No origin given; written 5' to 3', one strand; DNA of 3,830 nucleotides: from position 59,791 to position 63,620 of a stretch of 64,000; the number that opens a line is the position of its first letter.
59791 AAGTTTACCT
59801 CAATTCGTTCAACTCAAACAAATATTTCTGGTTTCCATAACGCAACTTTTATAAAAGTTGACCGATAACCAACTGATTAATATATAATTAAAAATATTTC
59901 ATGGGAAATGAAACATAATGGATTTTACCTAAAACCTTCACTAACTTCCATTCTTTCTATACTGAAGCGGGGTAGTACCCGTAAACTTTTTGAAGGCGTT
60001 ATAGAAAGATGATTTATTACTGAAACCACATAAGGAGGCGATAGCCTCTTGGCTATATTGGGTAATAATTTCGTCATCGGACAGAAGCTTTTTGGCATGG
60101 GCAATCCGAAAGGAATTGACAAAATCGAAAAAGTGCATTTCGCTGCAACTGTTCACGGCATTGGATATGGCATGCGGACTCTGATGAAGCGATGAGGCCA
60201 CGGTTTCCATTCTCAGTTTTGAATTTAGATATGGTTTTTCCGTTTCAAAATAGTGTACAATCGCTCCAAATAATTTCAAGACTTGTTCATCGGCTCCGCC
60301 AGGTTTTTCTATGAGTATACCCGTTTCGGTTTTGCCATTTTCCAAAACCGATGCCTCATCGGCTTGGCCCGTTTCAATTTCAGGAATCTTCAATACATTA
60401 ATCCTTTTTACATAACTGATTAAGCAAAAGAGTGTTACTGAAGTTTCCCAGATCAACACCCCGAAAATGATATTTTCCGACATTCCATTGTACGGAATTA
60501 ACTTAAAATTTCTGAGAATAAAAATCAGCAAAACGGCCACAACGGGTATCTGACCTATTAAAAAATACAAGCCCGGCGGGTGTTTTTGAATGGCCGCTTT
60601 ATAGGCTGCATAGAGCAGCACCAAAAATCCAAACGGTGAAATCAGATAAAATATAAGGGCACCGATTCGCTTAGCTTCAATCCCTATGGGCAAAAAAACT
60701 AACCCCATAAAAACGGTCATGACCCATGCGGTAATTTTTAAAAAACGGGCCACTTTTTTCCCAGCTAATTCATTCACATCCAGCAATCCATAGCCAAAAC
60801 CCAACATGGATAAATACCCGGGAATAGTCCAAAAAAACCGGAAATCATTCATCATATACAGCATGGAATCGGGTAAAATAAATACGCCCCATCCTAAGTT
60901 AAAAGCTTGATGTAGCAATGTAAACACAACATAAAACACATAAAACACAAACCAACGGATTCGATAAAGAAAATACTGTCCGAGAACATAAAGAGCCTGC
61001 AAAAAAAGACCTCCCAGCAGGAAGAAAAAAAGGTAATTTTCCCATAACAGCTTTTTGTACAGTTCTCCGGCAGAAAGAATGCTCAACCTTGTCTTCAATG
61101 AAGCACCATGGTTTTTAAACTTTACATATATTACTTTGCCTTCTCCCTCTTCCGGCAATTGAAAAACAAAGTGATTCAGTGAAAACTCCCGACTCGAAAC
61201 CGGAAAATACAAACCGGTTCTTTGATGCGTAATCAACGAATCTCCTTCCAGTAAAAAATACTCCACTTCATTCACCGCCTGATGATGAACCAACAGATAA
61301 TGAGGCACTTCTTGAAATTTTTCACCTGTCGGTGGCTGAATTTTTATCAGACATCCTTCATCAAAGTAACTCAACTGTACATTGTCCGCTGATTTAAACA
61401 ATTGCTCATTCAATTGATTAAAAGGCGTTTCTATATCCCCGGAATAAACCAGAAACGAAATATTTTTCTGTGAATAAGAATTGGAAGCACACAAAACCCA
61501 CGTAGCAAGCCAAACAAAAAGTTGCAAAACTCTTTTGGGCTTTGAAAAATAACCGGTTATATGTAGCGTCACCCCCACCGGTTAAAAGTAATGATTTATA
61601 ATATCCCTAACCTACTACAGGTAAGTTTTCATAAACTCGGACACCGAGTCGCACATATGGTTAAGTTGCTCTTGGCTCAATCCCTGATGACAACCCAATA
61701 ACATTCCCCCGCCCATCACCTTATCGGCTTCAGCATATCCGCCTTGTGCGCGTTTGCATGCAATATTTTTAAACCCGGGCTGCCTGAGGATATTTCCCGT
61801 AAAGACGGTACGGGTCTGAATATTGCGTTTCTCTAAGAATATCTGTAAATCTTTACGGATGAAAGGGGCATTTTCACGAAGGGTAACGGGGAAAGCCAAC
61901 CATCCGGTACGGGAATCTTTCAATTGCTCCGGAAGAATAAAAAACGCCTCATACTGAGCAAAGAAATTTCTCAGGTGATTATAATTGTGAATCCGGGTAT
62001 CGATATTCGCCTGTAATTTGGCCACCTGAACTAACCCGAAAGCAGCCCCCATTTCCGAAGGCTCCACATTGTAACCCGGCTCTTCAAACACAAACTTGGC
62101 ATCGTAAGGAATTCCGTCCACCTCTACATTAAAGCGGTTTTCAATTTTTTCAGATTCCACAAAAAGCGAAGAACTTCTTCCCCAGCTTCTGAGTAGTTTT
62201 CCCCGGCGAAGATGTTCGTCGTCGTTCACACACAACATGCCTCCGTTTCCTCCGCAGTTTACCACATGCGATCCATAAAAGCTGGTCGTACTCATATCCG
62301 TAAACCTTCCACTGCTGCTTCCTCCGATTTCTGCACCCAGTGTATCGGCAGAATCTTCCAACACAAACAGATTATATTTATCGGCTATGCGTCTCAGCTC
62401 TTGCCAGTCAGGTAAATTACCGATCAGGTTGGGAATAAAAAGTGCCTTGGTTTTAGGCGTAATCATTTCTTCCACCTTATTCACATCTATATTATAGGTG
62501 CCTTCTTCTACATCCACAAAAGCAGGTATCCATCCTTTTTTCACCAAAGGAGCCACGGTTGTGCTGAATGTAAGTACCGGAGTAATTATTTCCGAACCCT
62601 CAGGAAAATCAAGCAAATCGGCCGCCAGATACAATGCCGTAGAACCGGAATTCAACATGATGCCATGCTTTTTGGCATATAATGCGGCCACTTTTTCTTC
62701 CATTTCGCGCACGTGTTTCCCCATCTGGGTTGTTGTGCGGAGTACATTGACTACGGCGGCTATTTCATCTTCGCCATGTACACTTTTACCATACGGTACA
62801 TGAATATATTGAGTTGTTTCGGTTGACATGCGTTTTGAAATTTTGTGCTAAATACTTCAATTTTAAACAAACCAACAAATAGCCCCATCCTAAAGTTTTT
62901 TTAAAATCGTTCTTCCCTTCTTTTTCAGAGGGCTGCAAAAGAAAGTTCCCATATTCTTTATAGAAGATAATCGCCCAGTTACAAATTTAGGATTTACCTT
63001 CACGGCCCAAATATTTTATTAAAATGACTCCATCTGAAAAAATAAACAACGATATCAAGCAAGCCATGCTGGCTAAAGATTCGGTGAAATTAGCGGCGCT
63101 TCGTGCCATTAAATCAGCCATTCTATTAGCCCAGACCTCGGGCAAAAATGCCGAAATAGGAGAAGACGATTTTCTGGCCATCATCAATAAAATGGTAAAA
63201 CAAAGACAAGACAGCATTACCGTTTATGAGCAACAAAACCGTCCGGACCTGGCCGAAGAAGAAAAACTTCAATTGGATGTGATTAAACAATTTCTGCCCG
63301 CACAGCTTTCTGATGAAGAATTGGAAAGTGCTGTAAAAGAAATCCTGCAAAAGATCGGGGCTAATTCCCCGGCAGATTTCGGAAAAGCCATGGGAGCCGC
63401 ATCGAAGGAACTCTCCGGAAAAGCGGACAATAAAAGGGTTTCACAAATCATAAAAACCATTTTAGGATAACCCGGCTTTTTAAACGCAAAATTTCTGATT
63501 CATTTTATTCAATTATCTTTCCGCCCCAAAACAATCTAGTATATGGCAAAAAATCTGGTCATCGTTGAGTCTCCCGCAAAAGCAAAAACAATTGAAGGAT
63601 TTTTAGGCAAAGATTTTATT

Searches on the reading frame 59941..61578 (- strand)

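Call 65: search_protein_families(library=pfam, proteins=[window:59941-61578:-], max_evalue=0.00001)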
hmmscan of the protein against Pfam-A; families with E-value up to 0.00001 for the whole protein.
window:59941-61578:- (545 aa): 4 families
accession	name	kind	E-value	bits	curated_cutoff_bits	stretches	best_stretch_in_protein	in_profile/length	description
PF07695.17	7TMR-DISM_7TM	-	2.3e-17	64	29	1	180-374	1-191/205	7TM diverse intracellular signalling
PF12833.13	HTH_18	-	1.4e-15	57.8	33.6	1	461-542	2-79/80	Helix-turn-helix domain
PF07696.17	7TMR-DISMED2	-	4e-08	33.8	22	1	93-165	60-132/136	7TMR-DISM extracellular 2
PF00165.29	HTH_AraC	-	1.7e-07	31.6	26.6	1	512-542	13-42/42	Bacterial regulatory helix-turn-helix proteins, AraC family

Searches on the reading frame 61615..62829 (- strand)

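Call 65: search_protein_families(library=pfam, proteins=[window:61615-62829:-], max_evalue=0.00001)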
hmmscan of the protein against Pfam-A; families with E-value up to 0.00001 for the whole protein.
window:61615-62829:- (404 aa): 2 families
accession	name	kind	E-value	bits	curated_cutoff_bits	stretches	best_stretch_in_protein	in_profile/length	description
PF01041.23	DegT_DnrJ_EryC1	-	2.5e-75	254.4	19.8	1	19-396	4-359/360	DegT/DnrJ/EryC1/StrS aminotransferase family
PF00155.27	Aminotran_1_2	-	2.9e-06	27.2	19.7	1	39-161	43-187/361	Aminotransferase class I and II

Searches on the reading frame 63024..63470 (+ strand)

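Call 83: search_protein_families(library=pfam, proteins=[window:63024-63470:+], max_evalue=0.001)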
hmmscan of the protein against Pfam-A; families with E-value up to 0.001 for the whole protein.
window:63024-63470:+ (148 aa): 1 family
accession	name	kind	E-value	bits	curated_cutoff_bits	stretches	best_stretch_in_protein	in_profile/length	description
PF09424.15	YqeY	-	8.1e-46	156.1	27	1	5-147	2-143/143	Yqey-like protein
